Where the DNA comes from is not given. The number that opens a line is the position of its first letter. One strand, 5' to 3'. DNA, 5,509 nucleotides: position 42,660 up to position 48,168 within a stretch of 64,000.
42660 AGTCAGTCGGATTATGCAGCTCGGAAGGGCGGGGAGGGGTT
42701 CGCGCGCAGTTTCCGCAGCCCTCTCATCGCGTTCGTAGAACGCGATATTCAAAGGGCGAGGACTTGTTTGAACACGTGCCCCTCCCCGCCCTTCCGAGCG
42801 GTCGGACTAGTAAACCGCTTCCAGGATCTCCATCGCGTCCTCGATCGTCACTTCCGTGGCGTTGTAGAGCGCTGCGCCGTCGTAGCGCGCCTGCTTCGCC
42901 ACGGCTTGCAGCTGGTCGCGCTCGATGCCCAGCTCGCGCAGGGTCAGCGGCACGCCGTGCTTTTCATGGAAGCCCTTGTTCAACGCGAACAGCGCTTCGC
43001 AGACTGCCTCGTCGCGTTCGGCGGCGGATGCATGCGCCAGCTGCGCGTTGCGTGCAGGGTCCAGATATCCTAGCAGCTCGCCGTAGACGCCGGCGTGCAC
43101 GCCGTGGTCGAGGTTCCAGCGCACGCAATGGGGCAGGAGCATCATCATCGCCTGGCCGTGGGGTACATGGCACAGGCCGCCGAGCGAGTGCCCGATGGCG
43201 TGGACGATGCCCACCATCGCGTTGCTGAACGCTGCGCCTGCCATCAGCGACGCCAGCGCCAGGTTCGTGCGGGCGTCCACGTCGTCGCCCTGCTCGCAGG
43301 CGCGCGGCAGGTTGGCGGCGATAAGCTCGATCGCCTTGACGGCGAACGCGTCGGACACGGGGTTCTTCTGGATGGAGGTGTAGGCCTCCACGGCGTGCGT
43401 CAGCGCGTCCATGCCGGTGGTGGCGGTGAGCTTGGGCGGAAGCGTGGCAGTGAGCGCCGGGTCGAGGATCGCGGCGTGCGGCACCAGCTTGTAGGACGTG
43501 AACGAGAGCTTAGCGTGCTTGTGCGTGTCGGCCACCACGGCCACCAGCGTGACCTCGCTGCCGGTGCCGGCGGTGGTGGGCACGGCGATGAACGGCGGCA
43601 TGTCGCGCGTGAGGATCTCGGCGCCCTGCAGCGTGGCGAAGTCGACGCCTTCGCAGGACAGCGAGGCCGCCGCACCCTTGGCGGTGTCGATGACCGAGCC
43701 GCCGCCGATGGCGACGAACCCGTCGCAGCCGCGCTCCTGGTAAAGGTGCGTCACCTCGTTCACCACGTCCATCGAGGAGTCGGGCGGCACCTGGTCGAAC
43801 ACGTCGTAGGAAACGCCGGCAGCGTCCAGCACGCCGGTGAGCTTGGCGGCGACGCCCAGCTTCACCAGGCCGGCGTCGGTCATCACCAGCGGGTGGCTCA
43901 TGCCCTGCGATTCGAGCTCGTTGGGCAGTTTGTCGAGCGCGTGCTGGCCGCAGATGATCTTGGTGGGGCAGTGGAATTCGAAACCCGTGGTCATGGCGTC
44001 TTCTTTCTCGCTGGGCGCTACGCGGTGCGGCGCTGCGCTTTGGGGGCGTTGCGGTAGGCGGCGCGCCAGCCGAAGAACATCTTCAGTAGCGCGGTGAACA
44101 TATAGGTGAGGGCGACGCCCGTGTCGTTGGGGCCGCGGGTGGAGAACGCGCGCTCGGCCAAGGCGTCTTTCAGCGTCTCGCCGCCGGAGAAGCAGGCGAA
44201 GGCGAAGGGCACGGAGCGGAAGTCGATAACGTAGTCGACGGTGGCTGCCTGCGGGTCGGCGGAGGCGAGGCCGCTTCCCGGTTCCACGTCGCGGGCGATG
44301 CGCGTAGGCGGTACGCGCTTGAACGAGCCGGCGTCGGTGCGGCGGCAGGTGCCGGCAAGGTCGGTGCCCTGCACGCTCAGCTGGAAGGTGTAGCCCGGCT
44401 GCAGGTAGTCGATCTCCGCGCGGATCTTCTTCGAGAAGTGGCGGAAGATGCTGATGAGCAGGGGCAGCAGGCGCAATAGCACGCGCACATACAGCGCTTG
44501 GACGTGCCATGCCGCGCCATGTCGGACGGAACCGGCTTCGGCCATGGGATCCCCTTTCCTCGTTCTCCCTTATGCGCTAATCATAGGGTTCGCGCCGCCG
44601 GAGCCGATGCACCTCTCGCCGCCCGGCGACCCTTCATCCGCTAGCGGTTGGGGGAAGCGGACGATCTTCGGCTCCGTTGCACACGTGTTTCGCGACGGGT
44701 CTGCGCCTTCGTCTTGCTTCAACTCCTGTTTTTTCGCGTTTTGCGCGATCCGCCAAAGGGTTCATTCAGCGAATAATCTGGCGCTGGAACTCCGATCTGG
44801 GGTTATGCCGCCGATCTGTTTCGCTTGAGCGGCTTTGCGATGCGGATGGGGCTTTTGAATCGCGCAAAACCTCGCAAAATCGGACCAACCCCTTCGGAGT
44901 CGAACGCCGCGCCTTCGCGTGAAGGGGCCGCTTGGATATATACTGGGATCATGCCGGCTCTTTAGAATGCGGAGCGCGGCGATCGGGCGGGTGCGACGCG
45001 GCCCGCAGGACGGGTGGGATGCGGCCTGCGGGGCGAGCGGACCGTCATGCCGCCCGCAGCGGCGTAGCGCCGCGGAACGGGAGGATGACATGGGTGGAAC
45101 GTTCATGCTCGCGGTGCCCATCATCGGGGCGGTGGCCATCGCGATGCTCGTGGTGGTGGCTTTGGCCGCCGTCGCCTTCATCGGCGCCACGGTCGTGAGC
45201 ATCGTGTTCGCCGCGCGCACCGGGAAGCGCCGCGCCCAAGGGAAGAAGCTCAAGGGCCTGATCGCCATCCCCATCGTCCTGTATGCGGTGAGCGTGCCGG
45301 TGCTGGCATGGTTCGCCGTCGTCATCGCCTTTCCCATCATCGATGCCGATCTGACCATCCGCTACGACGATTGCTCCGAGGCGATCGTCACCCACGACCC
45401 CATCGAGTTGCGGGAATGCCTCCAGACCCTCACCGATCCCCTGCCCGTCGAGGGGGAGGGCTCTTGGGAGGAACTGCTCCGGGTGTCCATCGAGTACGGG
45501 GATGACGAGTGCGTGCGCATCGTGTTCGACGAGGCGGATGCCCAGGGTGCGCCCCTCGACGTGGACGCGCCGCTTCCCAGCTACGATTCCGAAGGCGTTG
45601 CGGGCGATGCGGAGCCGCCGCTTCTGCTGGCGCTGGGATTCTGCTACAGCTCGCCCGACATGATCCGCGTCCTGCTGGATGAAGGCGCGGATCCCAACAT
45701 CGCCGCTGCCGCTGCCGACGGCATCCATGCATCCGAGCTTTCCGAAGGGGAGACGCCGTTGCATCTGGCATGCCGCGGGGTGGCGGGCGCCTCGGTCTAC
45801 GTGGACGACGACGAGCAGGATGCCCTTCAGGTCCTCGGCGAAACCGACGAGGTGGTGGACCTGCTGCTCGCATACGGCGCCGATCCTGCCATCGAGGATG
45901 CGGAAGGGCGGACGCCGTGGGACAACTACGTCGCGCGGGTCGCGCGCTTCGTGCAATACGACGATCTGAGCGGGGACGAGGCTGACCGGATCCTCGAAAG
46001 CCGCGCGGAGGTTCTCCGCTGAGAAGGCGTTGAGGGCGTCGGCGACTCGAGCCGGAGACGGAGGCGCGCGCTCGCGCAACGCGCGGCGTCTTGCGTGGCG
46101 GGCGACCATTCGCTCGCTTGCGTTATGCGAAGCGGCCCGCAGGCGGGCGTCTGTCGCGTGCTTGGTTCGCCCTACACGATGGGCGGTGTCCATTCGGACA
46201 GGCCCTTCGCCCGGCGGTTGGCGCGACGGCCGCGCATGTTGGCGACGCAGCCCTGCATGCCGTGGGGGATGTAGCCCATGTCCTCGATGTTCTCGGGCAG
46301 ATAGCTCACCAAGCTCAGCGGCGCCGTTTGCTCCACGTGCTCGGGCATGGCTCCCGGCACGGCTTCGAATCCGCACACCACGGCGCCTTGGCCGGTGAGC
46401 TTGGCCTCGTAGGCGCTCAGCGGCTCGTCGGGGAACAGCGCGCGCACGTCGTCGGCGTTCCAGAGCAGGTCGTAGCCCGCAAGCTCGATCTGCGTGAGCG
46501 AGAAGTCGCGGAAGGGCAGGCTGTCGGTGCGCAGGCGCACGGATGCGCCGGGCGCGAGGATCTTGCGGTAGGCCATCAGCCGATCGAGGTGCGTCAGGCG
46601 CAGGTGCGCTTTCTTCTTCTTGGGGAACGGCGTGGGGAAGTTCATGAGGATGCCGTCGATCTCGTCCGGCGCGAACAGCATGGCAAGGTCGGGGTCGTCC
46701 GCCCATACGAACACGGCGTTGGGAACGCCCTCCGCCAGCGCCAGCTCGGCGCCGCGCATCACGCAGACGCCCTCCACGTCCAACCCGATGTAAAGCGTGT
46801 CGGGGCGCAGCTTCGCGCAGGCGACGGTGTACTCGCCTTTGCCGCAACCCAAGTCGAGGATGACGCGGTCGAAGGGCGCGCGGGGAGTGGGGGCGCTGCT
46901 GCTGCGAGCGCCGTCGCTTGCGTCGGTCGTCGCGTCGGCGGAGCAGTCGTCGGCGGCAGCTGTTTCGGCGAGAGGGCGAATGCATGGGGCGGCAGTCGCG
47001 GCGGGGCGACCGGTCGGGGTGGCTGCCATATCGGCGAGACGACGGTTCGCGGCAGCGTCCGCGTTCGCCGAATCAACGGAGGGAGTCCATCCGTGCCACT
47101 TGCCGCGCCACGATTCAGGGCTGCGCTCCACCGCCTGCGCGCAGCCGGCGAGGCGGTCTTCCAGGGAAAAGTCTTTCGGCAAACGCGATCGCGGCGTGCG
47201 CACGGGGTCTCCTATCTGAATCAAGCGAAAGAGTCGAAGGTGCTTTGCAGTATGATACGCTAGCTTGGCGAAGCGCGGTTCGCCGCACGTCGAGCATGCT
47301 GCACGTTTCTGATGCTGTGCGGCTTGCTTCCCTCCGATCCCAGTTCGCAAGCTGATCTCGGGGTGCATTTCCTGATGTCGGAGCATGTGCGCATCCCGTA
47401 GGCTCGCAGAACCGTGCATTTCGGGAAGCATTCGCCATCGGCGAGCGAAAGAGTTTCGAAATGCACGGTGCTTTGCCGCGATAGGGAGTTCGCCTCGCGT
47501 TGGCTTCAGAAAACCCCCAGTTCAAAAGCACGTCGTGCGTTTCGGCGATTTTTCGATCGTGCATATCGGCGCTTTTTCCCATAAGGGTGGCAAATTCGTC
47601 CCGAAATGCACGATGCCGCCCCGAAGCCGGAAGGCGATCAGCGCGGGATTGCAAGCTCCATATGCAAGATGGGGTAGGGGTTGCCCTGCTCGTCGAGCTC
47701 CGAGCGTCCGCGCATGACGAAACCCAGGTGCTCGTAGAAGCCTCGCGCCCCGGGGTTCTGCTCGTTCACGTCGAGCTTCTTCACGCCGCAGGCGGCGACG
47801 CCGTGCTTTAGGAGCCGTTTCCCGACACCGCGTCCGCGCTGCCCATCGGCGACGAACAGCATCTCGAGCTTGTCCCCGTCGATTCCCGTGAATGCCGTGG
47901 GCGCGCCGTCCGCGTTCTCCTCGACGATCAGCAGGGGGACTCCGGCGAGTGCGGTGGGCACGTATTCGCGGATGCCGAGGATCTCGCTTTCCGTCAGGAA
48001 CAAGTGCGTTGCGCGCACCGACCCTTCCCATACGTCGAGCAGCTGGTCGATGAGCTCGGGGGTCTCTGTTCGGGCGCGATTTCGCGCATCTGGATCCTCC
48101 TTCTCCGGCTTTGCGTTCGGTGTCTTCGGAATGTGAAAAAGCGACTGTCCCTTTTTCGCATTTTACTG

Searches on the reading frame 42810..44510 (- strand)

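Call 10: search_protein_families(library=pfam, proteins=[window:42810-44510:-], max_evalue=0.001)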
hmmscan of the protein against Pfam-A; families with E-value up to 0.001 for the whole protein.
window:42810-44510:- (567 aa): 3 families
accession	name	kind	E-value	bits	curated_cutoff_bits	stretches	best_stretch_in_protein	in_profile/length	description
PF00465.25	Fe-ADH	-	8.9e-49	165.7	31.3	1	182-351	1-168/168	Iron-containing alcohol dehydrogenase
PF25137.1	ADH_Fe_C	-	4.8e-48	163.9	27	1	362-567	1-194/194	Fe-containing alcohol dehydrogenase family, C-terminal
PF13685.12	Fe-ADH_2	-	2.2e-13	50.9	28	1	188-293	3-106/149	Iron-containing alcohol dehydrogenase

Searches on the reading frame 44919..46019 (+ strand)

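Call 9: search_protein_families(library=pfam, proteins=[window:44919-46019:+], max_evalue=0.001)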
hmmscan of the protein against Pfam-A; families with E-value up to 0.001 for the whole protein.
window:44919-46019:+ (367 aa): 5 families
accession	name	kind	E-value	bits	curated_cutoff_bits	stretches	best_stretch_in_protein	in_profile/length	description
PF00023.36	Ank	-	8.9e-10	38.7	21.1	0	234-261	5-30/33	Ankyrin repeat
PF13857.12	Ank_5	-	1.1e-06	29.3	27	0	311-333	30-52/56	Ankyrin repeats (many copies)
PF12796.13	Ank_2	-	6.2e-06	27.1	27.3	0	248-326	12-89/90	Ankyrin repeats (3 copies)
PF13606.12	Ank_3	-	8.6e-06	26.1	22.3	0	276-286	1-11/30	Ankyrin repeat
PF13637.12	Ank_4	-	0.00028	21.6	22.7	0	245-286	9-39/50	Ankyrin repeats (many copies)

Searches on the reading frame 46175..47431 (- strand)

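Call 9: search_protein_families(library=pfam, proteins=[window:46175-47431:-], max_evalue=0.001)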
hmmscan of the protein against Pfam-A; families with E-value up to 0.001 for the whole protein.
window:46175-47431:- (419 aa): 5 families
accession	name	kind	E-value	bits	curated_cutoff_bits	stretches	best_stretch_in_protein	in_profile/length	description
PF02390.23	Methyltransf_4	-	4e-21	75.7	24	1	190-326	4-142/173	Putative methyltransferase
PF24675.1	NpmA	-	1.6e-09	37.8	60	1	184-249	20-89/214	16S rRNA (adenine(1408)-N(1))-methyltransferase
PF13847.12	Methyltransf_31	-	1.6e-06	28.3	27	1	190-264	6-81/145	Methyltransferase domain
PF13649.12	Methyltransf_25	-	5.4e-06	27.5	27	1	191-266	1-73/97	Methyltransferase domain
PF05175.20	MTS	-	0.00017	21.7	23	1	187-279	31-118/170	Methyltransferase small domain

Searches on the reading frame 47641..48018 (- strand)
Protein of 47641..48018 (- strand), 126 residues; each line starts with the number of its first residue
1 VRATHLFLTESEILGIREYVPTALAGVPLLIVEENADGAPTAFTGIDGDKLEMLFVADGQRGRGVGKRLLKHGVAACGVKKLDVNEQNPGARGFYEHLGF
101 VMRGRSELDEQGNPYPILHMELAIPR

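Call 9: search_protein_families(library=pfam, proteins=[window:47641-48018:-], max_evalue=0.001)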
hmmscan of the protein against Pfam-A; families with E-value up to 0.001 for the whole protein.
window:47641-48018:- (126 aa): 3 families
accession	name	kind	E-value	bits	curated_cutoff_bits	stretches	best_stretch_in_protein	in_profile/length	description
PF13673.13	Acetyltransf_10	-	1.1e-11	45.2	23.6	1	46-113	49-119/128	Acetyltransferase (GNAT) domain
PF13508.13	Acetyltransf_7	-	2.8e-10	40.9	27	1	42-101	16-83/84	Acetyltransferase (GNAT) domain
PF00583.31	Acetyltransf_1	-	3e-08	34.4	20.7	1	51-100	62-116/116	Acetyltransferase (GNAT) family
